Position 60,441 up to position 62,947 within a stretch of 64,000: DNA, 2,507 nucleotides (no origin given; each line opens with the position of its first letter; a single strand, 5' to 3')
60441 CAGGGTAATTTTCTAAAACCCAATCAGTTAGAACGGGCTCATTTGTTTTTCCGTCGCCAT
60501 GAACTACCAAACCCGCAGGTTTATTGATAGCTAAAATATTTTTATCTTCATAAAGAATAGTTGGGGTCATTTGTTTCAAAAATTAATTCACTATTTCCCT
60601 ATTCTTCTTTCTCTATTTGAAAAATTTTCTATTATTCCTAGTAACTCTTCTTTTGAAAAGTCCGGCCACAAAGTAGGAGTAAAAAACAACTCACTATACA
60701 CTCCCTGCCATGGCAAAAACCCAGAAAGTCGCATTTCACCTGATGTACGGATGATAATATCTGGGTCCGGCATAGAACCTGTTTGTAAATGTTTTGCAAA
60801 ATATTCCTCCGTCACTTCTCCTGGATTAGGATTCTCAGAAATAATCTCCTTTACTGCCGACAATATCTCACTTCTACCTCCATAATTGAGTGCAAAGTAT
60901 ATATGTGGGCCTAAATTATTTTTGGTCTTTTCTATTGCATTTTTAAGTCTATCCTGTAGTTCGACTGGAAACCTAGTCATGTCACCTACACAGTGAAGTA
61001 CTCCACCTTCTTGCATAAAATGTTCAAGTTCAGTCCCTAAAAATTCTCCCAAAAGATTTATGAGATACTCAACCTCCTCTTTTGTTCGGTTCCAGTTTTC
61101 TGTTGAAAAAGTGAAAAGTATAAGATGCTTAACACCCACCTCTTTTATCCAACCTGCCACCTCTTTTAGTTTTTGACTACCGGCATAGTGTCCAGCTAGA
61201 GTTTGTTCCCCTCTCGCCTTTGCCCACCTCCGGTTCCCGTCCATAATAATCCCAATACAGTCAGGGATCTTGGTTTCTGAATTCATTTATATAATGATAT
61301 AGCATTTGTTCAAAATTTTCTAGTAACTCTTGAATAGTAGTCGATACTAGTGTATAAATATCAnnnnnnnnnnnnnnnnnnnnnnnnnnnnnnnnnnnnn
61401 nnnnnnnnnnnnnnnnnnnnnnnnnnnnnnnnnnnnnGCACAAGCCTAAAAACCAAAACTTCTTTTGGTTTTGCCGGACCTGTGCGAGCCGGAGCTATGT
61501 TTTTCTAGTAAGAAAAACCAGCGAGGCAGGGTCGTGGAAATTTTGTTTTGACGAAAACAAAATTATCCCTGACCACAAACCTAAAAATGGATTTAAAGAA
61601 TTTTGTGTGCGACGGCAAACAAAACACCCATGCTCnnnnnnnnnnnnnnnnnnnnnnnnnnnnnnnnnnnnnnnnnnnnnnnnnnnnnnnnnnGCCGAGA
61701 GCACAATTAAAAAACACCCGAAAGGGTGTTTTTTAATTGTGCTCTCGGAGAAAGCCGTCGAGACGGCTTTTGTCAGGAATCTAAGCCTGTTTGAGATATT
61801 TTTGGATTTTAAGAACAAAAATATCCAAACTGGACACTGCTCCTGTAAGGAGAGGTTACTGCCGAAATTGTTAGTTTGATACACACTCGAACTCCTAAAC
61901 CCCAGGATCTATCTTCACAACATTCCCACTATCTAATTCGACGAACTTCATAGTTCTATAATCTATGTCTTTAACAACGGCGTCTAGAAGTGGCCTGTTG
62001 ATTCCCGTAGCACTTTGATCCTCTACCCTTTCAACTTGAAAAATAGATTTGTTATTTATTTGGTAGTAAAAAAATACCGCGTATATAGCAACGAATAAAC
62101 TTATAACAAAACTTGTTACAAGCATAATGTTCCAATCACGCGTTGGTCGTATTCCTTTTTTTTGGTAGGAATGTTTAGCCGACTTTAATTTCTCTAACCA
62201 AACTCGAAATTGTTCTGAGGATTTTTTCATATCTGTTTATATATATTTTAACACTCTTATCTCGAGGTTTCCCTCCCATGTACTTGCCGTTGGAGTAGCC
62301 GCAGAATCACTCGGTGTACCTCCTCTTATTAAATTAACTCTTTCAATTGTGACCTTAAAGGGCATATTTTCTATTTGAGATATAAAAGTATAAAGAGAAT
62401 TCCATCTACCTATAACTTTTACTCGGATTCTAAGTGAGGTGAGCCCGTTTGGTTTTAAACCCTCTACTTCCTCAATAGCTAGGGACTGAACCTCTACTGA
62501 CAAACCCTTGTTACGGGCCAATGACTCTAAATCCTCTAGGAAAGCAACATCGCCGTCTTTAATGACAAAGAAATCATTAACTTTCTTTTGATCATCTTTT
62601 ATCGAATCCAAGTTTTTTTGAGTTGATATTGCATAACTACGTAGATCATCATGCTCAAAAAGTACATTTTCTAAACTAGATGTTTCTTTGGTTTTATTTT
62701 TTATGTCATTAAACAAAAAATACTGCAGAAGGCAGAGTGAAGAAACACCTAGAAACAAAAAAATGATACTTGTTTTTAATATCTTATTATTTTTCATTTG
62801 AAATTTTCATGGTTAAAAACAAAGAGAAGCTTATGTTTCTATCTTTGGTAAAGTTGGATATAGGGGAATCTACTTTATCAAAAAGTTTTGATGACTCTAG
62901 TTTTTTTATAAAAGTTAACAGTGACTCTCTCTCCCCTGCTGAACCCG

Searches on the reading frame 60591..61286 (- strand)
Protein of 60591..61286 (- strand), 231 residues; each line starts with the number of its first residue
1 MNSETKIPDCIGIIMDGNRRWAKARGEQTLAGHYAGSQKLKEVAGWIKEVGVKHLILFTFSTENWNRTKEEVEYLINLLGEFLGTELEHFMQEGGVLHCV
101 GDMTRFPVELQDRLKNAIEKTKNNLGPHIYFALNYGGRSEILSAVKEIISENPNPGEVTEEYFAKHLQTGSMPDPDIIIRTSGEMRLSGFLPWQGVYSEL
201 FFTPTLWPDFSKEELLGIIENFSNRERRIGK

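Call 47: search_protein_families(library=pfam, proteins=[window:60591-61286:-])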
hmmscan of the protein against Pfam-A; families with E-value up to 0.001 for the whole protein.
window:60591-61286:- (231 aa): 1 family
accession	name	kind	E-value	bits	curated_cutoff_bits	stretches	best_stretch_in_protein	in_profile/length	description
PF01255.24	Prenyltransf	-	1.6e-76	257.1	27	1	14-230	1-219/219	Putative undecaprenyl diphosphate synthase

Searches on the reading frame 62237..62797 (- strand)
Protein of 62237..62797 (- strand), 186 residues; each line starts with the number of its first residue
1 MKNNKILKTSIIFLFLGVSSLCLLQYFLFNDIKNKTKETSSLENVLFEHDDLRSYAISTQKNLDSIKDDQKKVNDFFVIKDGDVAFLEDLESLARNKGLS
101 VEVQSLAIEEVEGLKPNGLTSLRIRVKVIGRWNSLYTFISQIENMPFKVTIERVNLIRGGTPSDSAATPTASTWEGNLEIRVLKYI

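Call 76: find_encoding_contigs(protein=window:62237-62797:-, flank=10000, max_places=3)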
Protein window:62237-62797:- (186 aa): 2 contigs read that carry it; 2 places shown.
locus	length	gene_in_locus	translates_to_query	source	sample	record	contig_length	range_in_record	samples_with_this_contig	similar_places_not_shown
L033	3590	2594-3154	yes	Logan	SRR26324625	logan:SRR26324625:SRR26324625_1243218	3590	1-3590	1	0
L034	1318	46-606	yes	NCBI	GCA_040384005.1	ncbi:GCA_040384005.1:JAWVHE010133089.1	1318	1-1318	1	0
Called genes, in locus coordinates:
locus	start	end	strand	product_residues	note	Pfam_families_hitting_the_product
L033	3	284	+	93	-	?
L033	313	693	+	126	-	PF03652:RuvX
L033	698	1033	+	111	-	PF01588:tRNA_bind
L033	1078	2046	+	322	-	PF11104:PilM_2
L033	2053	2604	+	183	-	-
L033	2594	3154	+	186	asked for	-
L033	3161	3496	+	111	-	-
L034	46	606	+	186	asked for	-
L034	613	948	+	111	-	-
